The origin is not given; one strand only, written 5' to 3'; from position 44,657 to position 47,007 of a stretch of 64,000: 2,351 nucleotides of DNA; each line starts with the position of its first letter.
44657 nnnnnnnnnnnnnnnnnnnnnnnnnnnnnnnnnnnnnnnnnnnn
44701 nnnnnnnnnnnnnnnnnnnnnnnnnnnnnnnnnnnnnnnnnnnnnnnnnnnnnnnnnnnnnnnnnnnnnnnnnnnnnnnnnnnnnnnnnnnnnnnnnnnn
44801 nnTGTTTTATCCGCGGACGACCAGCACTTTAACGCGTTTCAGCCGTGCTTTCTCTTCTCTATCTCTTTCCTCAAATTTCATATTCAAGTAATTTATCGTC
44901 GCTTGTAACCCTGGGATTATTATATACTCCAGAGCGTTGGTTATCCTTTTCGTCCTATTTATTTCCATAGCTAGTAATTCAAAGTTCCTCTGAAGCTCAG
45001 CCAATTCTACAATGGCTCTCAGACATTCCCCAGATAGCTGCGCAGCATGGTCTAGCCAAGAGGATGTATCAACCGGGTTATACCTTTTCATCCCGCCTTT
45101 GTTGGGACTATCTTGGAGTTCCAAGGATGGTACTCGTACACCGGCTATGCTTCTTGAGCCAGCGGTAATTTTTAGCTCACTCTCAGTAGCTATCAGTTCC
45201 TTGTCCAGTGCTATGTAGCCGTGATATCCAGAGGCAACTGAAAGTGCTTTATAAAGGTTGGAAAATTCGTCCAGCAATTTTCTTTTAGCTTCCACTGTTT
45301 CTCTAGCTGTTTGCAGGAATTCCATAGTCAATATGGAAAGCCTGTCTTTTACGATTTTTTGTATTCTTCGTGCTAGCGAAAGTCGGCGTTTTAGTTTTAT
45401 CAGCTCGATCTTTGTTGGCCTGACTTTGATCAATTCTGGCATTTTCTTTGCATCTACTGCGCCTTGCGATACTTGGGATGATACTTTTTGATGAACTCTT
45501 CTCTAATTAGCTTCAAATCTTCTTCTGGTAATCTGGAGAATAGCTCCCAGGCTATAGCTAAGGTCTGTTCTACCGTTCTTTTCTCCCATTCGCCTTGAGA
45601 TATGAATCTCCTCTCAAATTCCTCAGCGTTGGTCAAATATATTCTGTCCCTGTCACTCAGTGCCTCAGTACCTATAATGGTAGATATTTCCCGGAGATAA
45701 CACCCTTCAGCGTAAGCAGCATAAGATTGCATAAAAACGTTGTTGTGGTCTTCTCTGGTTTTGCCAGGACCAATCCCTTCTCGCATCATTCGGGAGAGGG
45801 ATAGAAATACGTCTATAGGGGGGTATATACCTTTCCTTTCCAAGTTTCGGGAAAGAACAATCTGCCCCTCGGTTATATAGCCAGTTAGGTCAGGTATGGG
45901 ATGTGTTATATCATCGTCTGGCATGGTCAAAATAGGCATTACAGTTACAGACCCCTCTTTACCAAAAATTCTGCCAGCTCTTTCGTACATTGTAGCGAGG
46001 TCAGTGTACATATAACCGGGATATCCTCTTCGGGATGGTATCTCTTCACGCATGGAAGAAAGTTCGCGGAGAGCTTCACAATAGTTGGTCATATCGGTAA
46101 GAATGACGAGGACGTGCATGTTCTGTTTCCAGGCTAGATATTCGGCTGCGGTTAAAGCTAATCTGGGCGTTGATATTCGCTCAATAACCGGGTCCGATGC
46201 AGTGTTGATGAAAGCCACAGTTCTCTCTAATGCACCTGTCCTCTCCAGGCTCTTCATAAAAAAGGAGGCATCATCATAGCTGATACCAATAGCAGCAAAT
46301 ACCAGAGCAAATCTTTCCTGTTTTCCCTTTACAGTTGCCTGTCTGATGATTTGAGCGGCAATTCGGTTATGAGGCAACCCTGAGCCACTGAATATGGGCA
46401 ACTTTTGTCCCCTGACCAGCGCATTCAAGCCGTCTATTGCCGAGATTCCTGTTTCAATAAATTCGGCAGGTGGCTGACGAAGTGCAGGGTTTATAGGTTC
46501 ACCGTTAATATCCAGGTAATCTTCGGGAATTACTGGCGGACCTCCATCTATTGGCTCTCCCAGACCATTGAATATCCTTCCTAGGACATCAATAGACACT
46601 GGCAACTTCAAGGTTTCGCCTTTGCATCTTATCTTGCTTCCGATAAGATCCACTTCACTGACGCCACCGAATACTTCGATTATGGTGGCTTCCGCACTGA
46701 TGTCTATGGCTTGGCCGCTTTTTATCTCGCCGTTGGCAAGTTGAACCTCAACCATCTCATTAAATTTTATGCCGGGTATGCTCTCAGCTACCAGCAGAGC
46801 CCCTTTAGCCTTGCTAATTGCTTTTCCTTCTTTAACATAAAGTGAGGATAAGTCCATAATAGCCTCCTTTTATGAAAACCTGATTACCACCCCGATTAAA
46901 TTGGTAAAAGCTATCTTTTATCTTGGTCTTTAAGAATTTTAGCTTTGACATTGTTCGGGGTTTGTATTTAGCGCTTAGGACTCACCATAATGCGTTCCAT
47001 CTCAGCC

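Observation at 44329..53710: Complete archaeal-order A1AO (A/V-type) ATPase operon H-I-K-E-C-F-A-B-D in a bacterial housekeeping context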

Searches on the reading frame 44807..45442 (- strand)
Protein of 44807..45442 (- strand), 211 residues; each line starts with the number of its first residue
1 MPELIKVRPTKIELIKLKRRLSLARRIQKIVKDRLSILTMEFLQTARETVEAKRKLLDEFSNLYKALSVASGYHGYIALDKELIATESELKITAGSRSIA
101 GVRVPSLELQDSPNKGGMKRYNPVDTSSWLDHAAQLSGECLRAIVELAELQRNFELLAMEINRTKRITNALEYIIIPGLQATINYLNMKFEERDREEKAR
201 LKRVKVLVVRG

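Call 3: search_protein_families(library=pfam, proteins=[window:44807-45442:-], max_evalue=0.01)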
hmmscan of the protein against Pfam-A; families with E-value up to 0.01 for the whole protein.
window:44807-45442:- (211 aa): 1 family
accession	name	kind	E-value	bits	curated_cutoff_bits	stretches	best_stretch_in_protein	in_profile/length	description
PF01813.22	ATP-synt_D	-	2.2e-49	168.4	25.7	1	13-205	1-195/196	ATP synthase subunit D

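Call 4: search_protein_families(library=ncbifam, proteins=[window:44807-45442:-], max_evalue=0.01)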
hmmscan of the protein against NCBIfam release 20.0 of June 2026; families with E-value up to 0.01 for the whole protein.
window:44807-45442:- (211 aa): 7 families
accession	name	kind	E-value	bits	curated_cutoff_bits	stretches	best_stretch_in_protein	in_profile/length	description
NF001545.0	PRK00373.1-4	equivalog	1e-49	169.3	226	1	4-207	6-209/216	V-type ATP synthase subunit D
TIGR00309.1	V_ATPase_subD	subfamily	1.2e-42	145.9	72.25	1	6-205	3-203/209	V-type ATP synthase subunit D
NF001543.0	PRK00373.1-2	equivalog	7e-38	130.4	290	1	5-209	4-209/212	V-type ATP synthase subunit D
NF001542.0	PRK00373.1-1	equivalog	3.2e-36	124.7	261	1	6-205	5-204/212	V-type ATP synthase subunit D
NF001544.0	PRK00373.1-3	equivalog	8.9e-32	110.7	253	1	6-207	7-206/216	V-type ATP synthase subunit D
NF001546.0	PRK00373.1-5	equivalog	6.7e-27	94.5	334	1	5-205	4-207/207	V-type ATP synthase subunit D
NF002565.0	PRK02195.1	equivalog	1.6e-13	50.9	189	1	5-205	3-193/204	V-type ATP synthase subunit D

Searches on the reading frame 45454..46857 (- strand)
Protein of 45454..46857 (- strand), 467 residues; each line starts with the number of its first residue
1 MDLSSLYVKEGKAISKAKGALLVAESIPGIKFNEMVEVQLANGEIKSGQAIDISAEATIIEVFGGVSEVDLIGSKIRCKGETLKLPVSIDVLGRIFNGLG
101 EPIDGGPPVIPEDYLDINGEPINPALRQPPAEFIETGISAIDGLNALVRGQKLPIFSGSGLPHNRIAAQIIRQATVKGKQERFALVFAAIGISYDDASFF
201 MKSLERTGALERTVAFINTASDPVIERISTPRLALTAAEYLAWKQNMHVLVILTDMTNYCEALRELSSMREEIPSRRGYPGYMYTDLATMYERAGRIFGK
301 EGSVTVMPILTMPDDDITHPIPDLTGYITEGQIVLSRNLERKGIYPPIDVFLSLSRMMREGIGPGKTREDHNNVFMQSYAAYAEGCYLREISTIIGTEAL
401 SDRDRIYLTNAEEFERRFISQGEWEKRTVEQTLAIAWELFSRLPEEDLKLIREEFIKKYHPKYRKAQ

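Call 3: search_protein_families(library=pfam, proteins=[window:45454-46857:-], max_evalue=0.01)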
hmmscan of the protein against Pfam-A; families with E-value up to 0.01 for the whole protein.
window:45454-46857:- (467 aa): 3 families
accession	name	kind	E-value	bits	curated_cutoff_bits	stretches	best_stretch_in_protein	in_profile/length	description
PF00006.31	ATP-synt_ab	-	1.4e-78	263.9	29.5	1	137-355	1-213/213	ATP synthase alpha/beta family, nucleotide-binding domain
PF22919.1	ATP-synt_VA_C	-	4.4e-26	91.3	24.7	1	361-459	2-100/101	C-terminal domain of V and A type ATP synthase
PF02874.29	ATP-synt_ab_N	-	0.00024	22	20.9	1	14-79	1-68/69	ATP synthase alpha/beta family, beta-barrel domain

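Call 4: search_protein_families(library=ncbifam, proteins=[window:45454-46857:-], max_evalue=0.01)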
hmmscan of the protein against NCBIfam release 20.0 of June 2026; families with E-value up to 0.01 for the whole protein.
window:45454-46857:- (467 aa): 32 families (the best 25 are shown)
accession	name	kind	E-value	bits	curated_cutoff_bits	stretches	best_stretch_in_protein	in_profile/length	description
NF003235.0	PRK04196.1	subfamily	2.3e-221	735.4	349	1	8-465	3-460/462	V-type ATP synthase subunit B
TIGR01041.1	ATP_syn_B_arch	equivalog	1.5e-220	732.4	844.65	1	12-466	3-457/458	ATP synthase subunit B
TIGR01040.1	V-ATPase_V1_B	equivalog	3.9e-182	606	804.65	1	12-464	3-464/467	V-type ATPase subunit B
NF002555.0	PRK02118.1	equivalog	2.4e-104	349.5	431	1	14-463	8-433/436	V-type ATP synthase subunit B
TIGR03496.1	FliI_clade1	equivalog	8.2e-59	199.5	619.1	1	14-431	3-406/414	flagellar protein export ATPase FliI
TIGR03498.1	FliI_clade3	equivalog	2.2e-53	181.4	587.45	1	30-366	20-349/418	flagellar protein export ATPase FliI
TIGR01026.1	fliI_yscN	subfamily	1.8e-52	178.5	379.5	1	13-434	26-433/440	FliI/YscN family ATPase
TIGR02546.1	III_secr_ATP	equivalog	2.6e-52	178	604.75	1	14-435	9-417/423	type III secretion system ATPase SctN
TIGR03497.1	FliI_clade2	equivalog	1.2e-50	172.6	629.8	1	18-435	7-408/413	flagellar protein export ATPase FliI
NF005391.0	PRK06936.1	equivalog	1.1e-47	162.9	657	1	15-434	28-432/439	type III secretion system ATPase SctN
NF005295.0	PRK06820.1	equivalog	2.2e-45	155.4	690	1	19-393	37-395/440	EscN/YscN/HrcN family type III secretion system ATPase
NF006290.1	PRK08472.1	equivalog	2.2e-44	152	644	1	46-431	54-424/433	flagellar protein export ATPase FliI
NF006575.0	PRK09099.1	subfamily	1e-42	146.4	706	1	17-362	33-368/443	type III secretion system ATPase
TIGR03305.1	alt_F1F0_F1_bet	exception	4.3e-42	144.4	752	1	72-421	60-399/449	alternate F1F0 ATPase, F1 subunit beta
TIGR00962.1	atpA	equivalog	1.3e-41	142.9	484.45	1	10-357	27-367/503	F0F1 ATP synthase subunit alpha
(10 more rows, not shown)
